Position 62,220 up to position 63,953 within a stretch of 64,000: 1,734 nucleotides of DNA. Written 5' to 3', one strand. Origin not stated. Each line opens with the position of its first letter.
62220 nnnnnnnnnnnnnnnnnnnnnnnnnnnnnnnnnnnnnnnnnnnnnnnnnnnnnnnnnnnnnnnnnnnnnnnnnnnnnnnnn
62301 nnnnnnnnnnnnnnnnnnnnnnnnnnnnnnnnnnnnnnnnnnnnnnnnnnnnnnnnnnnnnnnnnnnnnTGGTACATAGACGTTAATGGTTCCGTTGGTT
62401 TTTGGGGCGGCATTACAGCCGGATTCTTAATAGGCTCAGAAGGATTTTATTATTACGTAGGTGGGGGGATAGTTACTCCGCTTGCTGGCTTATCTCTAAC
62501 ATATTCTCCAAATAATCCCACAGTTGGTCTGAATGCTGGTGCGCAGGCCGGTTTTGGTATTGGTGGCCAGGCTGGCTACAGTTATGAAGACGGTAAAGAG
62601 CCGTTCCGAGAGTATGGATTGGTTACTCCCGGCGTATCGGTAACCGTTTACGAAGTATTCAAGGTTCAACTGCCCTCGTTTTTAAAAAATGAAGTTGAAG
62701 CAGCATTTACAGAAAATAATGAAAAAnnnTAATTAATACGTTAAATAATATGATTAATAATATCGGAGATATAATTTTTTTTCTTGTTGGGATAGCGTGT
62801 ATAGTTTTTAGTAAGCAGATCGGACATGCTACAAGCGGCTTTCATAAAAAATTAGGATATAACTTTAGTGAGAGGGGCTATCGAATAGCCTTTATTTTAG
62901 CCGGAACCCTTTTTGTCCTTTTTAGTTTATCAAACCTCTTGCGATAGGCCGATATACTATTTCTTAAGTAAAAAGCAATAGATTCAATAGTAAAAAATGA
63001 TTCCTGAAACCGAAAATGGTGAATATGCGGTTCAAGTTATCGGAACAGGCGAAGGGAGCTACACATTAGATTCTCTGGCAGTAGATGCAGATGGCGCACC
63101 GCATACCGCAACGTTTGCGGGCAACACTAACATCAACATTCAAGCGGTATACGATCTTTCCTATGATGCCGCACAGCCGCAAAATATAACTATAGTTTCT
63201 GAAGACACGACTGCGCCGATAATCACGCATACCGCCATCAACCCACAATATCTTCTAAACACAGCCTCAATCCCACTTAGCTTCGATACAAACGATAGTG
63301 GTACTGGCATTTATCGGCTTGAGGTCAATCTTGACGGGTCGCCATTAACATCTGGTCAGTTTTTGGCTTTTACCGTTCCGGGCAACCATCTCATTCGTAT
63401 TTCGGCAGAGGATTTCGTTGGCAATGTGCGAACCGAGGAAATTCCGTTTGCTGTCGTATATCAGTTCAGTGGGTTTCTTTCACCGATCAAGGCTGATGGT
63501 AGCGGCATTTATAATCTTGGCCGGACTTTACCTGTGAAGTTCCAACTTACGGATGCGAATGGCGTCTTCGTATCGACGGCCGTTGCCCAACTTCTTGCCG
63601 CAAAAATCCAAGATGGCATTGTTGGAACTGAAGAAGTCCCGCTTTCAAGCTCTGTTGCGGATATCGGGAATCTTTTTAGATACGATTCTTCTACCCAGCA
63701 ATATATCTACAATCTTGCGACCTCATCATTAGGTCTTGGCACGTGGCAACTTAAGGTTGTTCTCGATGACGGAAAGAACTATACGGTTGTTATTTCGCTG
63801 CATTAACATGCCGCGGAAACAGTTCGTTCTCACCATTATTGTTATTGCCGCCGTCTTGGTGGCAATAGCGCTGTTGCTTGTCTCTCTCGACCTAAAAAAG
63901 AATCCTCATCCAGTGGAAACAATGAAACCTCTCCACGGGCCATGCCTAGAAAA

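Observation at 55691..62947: Rhs polymorphic toxin locus with two orphan rhs-CT/immunity cassettes sharing a conserved leader and ATGA coupling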

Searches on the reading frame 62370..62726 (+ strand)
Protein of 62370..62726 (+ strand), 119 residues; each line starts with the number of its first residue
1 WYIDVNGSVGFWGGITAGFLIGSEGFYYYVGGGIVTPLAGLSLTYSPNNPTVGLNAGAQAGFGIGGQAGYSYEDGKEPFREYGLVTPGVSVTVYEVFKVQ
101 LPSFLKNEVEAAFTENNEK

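Call 36: search_protein_families(library=pfam, proteins=[window:62370-62726:+], max_evalue=10)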
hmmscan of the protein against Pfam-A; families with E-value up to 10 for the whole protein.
seq(119 aa): 0 families

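Call 37: search_solved_structures(query=window:62370-62726:+, max_evalue=10)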
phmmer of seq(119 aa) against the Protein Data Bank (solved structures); distinct sequences matched with E-value up to 10: 0.

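Call 70: find_homologous_proteins(query=window:62370-62726:+, max_evalue=0.01)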
Query seq(119 aa): 9 candidates shared short words with the query, none scored E <= 0.01.

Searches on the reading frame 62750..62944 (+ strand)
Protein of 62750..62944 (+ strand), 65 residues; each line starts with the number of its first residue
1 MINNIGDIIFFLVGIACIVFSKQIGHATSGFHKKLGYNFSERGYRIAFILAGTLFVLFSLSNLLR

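Call 6: search_protein_families(library=pfam, proteins=[window:62750-62944:+], max_evalue=0.01)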
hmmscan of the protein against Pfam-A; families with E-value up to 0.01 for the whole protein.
window:62750-62944:+ (65 aa): 0 families

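Call 7: search_protein_families(library=ncbifam, proteins=[window:62750-62944:+], max_evalue=0.01)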
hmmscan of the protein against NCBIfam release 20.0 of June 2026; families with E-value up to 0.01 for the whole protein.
window:62750-62944:+ (65 aa): 0 families

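Call 36: search_protein_families(library=pfam, proteins=[window:62750-62944:+], max_evalue=10)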
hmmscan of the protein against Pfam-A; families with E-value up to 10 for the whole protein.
window:62750-62944:+ (65 aa): 2 families
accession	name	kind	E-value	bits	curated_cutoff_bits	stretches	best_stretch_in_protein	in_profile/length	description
PF00335.26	Tetraspanin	-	0.1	12.7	32.1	1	8-60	10-62/225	Tetraspanin family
PF08114.16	PMP1_2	-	0.56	10.5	22.3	1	8-19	12-23/43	ATPase proteolipid family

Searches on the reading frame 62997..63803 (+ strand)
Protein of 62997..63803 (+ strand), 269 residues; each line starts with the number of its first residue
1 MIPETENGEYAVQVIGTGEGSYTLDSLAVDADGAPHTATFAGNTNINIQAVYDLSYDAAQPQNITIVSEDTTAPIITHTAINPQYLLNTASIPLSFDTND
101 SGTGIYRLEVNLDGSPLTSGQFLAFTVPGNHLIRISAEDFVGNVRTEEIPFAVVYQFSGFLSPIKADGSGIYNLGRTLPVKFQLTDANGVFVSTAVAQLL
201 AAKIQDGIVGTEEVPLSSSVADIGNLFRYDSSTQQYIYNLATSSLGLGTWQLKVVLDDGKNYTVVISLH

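Call 6: search_protein_families(library=pfam, proteins=[window:62997-63803:+], max_evalue=0.01)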
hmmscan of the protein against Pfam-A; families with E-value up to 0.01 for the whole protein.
window:62997-63803:+ (269 aa): 0 families

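Call 7: search_protein_families(library=ncbifam, proteins=[window:62997-63803:+], max_evalue=0.01)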
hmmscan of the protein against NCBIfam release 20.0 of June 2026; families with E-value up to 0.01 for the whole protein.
window:62997-63803:+ (269 aa): 2 families
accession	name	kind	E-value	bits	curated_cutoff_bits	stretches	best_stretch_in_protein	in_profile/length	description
NF038114.1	rightmost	domain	4.9e-19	68.7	35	1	158-268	1-112/113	PxKF domain-containing protein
NF047446.1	barrel_OmpL47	domain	1.2e-06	28.8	40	1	95-147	8-61/68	OmpL47-type beta-barrel domain-containing protein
